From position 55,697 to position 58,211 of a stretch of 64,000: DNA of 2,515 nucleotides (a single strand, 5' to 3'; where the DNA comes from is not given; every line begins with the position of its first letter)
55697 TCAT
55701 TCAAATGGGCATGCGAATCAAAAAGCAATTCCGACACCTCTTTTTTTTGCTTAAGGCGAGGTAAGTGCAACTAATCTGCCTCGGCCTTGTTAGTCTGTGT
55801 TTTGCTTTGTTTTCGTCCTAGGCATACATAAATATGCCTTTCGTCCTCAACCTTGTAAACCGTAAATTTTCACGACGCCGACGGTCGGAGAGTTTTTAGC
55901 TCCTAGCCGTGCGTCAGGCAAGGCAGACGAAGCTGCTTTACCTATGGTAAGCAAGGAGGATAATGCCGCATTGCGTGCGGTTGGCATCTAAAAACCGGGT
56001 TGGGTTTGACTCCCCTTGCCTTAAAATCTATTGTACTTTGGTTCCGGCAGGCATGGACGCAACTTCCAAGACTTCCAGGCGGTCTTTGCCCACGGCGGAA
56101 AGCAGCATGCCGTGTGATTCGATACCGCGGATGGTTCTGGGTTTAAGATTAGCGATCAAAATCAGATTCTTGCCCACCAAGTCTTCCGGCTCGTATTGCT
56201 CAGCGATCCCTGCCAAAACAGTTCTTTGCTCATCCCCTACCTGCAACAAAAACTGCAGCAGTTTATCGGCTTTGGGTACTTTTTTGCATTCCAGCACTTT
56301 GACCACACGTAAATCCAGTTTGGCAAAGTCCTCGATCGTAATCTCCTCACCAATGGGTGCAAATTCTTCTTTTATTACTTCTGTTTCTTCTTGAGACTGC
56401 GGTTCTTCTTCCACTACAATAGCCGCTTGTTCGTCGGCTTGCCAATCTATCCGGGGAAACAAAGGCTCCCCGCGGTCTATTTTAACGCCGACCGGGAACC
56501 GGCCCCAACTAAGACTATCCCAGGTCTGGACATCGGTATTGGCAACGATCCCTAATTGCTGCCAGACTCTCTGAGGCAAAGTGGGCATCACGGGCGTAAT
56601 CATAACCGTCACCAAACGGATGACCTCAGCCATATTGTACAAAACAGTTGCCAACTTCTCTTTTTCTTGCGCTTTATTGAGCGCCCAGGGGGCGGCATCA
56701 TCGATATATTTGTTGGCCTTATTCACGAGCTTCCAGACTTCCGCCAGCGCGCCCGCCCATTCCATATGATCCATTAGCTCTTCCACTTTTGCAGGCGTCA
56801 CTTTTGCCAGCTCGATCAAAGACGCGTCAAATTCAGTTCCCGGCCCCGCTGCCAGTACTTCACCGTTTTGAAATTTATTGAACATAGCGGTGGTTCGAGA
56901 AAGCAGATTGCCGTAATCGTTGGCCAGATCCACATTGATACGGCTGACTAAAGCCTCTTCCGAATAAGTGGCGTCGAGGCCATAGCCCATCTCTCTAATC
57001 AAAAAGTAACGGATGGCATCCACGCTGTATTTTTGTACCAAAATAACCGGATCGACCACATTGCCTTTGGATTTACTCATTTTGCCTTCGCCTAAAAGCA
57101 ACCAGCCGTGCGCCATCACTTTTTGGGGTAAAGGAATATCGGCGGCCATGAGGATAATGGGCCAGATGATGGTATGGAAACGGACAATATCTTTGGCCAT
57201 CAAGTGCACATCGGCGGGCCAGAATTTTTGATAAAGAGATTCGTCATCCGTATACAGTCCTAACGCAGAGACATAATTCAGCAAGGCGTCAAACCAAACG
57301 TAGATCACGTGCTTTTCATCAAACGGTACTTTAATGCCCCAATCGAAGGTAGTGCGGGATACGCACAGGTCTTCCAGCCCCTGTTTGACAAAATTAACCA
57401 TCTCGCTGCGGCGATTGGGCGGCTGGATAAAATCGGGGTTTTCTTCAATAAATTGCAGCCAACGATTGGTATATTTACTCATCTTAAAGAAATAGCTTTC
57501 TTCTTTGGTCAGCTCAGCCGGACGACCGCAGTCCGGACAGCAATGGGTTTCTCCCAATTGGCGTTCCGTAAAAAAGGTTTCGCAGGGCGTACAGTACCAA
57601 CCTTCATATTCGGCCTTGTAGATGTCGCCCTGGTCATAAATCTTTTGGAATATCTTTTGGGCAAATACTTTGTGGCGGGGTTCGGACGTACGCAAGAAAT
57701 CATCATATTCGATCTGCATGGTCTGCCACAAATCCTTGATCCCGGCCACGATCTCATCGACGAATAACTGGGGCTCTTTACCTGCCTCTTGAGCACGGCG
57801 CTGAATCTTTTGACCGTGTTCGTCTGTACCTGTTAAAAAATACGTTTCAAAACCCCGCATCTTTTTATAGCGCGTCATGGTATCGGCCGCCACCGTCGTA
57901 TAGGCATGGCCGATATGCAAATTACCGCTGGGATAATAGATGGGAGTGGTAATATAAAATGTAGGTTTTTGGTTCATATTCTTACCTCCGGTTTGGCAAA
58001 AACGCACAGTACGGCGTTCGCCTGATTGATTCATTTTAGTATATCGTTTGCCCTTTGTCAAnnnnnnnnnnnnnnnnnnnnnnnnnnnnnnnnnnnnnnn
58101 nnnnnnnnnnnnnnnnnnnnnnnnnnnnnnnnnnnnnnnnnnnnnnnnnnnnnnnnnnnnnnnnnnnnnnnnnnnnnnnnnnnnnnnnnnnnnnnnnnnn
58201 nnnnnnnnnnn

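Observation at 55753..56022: Second copy of the 270-nt structured element, wedged between metG stop and tatD ribosome-binding site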

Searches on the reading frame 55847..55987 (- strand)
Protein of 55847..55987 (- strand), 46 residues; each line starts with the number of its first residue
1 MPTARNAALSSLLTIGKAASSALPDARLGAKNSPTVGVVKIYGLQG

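Call 49: list_cluster_members(proteins=[window:55847-55987:-, window:10299-10502:-, window:55963-56394:+, window:10016-10330:+])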
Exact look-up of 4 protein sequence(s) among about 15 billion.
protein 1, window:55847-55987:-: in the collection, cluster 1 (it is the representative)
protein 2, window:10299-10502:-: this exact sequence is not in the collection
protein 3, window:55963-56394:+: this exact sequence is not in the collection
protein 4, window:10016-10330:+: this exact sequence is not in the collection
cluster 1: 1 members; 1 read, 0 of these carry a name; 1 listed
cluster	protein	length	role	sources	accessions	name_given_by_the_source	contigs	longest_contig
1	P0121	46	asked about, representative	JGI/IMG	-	-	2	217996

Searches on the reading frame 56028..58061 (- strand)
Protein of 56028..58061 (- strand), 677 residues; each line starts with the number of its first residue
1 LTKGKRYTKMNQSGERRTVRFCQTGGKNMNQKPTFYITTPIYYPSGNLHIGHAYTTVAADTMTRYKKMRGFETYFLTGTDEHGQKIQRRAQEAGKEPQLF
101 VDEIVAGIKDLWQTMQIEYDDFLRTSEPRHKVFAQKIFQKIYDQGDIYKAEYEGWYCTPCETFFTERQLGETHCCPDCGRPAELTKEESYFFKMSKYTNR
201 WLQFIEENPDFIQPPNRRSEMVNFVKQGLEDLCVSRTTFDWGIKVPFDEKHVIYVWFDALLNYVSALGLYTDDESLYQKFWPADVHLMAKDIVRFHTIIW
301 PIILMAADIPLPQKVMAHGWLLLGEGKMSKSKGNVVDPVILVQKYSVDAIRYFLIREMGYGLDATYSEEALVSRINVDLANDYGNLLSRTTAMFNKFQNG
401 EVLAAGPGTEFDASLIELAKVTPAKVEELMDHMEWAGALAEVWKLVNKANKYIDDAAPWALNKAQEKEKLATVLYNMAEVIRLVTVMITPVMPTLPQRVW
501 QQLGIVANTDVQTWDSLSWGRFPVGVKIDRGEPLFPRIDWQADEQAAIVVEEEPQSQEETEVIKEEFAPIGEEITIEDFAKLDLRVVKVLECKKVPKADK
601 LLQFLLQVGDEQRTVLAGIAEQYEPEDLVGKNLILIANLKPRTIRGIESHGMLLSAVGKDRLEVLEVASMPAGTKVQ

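Call 15: search_protein_families(library=ncbifam, proteins=[window:56028-58061:-])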
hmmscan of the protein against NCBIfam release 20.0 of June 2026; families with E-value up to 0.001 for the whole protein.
window:56028-58061:- (677 aa): 28 families (the best 25 are shown)
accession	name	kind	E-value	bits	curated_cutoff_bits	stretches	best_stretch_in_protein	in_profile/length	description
NF008900.0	PRK12267.1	equivalog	4.8e-281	933.9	598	1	31-676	2-647/648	methionine--tRNA ligase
TIGR00398.1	metG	equivalog_domain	7.7e-163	543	336.35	1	35-538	1-529/530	methionine--tRNA ligase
NF001100.0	PRK00133.1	equivalog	2.9e-148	495.4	587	2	175-676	175-675/676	methionine--tRNA ligase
NF008860.0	PRK11893.2-2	equivalog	4.8e-117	392.3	761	3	275-538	320-580/583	methionine--tRNA ligase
NF009687.0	PRK13208.1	equivalog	3e-43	148.1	738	2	249-514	455-715/801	valine--tRNA ligase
TIGR00422.1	valS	equivalog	9.8e-42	142.9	612.1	2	249-506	447-702/863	valine--tRNA ligase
TIGR00399.1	metG_C_term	equivalog_domain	1.7e-37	128.3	116.65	1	552-676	12-138/139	methionine--tRNA ligase subunit beta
NF004349.1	PRK05729.1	equivalog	1.3e-36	126.2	704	2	250-506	438-686/860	valine--tRNA ligase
TIGR00396.1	leuS_bact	equivalog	2.7e-34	118.4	548.4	2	28-206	24-205/843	leucine--tRNA ligase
TIGR00392.1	ileS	equivalog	6.8e-31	107.2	621.4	2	249-507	532-793/861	isoleucine--tRNA ligase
NF008859.0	PRK11893.2-1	equivalog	2.7e-26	92.6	553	2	37-180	8-149/498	methionine--tRNA ligase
NF000540.1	alt_ValS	exception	8.2e-26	90.2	900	2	267-502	512-742/827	valine--tRNA ligase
NF011492.0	PRK14900.1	equivalog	4.2e-24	84.5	1783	2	249-528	453-731/1044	valine--tRNA ligase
NF008957.0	PRK12300.1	subfamily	7.1e-22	77.2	677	2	279-515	576-791/946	leucine--tRNA ligase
TIGR00395.1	leuS_arch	equivalog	2.1e-19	69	648.5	2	277-508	568-781/938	leucine--tRNA ligase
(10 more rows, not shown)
